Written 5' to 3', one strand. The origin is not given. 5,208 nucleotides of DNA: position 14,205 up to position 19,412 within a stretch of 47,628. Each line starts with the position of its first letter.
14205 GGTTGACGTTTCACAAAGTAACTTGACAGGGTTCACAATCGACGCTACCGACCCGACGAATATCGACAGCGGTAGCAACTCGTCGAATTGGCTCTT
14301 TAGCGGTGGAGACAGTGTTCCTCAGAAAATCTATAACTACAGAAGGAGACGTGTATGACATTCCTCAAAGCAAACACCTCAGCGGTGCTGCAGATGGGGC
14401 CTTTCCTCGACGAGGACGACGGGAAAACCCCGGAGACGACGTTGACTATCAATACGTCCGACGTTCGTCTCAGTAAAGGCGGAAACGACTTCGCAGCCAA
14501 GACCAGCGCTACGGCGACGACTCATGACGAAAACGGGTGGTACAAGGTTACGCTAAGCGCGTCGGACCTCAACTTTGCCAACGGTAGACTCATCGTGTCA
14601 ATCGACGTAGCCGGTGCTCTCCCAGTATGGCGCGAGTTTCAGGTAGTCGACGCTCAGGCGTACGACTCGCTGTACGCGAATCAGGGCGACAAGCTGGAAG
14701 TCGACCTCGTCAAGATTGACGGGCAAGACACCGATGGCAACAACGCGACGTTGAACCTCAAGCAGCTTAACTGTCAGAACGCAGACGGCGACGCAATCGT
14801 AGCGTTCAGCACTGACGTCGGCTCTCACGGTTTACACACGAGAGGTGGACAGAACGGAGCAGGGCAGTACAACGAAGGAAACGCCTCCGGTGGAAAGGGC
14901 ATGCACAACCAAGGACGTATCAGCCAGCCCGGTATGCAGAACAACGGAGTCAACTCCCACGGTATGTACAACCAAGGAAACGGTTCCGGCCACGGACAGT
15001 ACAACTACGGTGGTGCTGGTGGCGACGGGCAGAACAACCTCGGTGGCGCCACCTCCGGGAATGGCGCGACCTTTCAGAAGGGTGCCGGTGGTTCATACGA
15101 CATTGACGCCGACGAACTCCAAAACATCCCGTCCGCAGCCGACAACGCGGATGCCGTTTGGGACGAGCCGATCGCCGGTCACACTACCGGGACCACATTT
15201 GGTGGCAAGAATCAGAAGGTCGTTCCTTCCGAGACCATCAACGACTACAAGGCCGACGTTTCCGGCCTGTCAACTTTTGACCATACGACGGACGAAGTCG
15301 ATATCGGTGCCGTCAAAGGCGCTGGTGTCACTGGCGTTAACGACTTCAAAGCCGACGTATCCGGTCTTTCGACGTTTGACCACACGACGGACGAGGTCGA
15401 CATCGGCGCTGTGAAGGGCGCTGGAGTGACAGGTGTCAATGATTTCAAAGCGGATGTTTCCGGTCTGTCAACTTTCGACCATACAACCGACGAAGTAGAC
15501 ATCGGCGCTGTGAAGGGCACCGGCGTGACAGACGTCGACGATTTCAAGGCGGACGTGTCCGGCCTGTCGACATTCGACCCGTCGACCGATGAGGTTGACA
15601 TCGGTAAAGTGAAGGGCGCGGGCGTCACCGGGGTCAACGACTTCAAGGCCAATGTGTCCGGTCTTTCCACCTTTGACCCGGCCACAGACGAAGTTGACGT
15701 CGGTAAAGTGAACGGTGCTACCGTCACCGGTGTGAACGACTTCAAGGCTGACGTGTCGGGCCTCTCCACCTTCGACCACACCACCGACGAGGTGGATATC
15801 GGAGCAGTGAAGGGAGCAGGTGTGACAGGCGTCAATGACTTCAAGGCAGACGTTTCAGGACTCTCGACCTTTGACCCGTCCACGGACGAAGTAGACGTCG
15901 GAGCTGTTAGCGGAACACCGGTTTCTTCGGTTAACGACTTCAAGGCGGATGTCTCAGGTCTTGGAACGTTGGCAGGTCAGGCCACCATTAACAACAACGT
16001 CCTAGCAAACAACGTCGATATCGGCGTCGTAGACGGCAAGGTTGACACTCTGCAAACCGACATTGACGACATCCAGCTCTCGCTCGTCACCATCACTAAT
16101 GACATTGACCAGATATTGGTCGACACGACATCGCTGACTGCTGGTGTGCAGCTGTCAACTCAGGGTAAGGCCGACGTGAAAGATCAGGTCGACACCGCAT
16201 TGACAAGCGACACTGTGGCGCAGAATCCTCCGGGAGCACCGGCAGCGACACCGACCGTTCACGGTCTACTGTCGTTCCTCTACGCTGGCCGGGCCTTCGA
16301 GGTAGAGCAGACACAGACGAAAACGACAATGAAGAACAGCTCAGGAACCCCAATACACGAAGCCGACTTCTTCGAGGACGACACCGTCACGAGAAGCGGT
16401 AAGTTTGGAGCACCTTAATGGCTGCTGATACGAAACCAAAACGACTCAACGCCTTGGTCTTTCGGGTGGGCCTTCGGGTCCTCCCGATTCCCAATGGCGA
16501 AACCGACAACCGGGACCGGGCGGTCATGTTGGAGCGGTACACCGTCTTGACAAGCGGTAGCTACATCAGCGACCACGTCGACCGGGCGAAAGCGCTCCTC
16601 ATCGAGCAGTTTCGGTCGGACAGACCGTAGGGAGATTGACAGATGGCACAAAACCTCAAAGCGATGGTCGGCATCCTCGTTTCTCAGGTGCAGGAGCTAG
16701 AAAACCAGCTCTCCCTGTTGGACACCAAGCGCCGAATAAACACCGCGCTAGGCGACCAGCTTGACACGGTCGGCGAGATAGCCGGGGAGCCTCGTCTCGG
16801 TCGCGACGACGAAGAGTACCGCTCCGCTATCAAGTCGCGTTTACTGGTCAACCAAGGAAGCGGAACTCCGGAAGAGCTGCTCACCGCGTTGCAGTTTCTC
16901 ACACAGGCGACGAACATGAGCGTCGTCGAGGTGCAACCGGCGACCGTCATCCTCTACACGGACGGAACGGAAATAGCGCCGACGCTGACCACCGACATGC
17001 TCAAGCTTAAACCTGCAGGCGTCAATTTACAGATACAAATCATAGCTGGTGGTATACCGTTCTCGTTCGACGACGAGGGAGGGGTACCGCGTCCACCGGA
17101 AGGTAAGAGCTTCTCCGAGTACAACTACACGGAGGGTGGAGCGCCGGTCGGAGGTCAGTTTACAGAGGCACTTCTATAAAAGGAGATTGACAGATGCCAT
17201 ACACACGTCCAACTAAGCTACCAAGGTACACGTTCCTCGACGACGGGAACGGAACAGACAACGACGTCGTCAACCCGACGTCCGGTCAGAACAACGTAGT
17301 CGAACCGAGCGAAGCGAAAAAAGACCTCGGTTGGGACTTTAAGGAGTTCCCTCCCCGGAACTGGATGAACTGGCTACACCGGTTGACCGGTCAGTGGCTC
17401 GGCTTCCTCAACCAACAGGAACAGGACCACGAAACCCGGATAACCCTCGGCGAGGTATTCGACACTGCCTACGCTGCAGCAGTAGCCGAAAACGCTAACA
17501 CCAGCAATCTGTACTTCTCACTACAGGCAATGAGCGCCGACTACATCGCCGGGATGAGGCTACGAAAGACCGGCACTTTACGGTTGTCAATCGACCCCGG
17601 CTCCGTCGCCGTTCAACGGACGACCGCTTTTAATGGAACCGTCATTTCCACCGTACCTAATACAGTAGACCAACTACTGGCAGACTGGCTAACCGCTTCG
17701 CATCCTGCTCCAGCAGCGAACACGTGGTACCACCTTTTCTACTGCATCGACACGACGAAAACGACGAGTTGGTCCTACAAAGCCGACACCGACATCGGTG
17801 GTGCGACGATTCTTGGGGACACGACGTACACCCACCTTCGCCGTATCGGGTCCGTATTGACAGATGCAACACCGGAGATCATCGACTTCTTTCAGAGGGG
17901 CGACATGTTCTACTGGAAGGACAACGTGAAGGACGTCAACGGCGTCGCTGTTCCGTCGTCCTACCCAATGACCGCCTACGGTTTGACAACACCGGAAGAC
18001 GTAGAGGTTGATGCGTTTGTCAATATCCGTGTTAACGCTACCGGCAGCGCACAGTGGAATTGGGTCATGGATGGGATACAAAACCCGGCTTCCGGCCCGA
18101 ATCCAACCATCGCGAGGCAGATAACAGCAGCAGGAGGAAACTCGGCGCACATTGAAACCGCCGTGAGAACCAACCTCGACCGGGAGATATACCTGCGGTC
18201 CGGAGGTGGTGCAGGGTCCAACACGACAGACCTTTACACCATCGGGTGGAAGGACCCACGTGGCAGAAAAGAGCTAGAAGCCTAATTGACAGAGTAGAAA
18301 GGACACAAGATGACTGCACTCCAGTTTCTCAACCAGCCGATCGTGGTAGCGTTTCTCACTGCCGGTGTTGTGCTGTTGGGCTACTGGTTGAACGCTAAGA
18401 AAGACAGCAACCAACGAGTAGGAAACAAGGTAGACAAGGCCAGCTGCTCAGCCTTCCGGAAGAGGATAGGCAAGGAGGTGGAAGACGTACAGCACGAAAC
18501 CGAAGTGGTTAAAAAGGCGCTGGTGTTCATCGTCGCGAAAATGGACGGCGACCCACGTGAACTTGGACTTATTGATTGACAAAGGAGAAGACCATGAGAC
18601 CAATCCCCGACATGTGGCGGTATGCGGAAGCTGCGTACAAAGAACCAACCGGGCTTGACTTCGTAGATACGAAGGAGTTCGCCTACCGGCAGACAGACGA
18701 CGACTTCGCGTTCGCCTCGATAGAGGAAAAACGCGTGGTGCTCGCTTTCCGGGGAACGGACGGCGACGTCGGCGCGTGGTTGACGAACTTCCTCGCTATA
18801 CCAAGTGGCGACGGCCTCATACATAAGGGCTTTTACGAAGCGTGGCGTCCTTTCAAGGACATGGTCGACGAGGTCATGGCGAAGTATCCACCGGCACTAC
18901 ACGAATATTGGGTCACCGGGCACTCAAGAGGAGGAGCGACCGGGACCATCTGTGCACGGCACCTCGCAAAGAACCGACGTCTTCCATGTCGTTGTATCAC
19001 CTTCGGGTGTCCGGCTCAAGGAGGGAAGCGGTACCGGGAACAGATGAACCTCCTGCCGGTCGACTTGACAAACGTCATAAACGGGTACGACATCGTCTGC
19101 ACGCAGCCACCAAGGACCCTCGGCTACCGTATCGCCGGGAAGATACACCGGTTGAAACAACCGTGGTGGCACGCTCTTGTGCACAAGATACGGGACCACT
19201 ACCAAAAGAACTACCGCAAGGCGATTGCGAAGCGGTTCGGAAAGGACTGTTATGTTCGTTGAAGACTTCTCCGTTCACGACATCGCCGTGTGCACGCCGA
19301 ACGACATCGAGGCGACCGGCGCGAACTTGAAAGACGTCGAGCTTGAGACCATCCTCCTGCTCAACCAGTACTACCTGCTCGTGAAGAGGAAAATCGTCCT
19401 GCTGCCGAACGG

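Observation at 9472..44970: Thirteen-mer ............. occurs eight times, both as a gene-start cassette and inside genes in different frames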

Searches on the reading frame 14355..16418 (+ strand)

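Call 9: search_protein_families(library=pfam, proteins=[window:14355-16418:+], max_evalue=0.001)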
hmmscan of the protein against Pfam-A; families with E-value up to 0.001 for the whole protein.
window:14355-16418:+ (687 aa): 1 family
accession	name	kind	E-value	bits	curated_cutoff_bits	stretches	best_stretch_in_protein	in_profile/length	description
PF21503.2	Sas-6_helical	-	5.8e-05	23.5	27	0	305-316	19-30/37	Centriolar protein SAS, helical domain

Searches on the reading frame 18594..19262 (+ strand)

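Call 36: search_protein_families(library=pfam, proteins=[window:18594-19262:+], max_evalue=0.01)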
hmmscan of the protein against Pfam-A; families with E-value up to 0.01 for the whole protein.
window:18594-19262:+ (222 aa): 1 family
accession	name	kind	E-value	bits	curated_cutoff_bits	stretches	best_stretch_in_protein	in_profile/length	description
PF01764.32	Lipase_3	-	8.3e-20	71.6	22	1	49-174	1-138/140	Lipase (class 3)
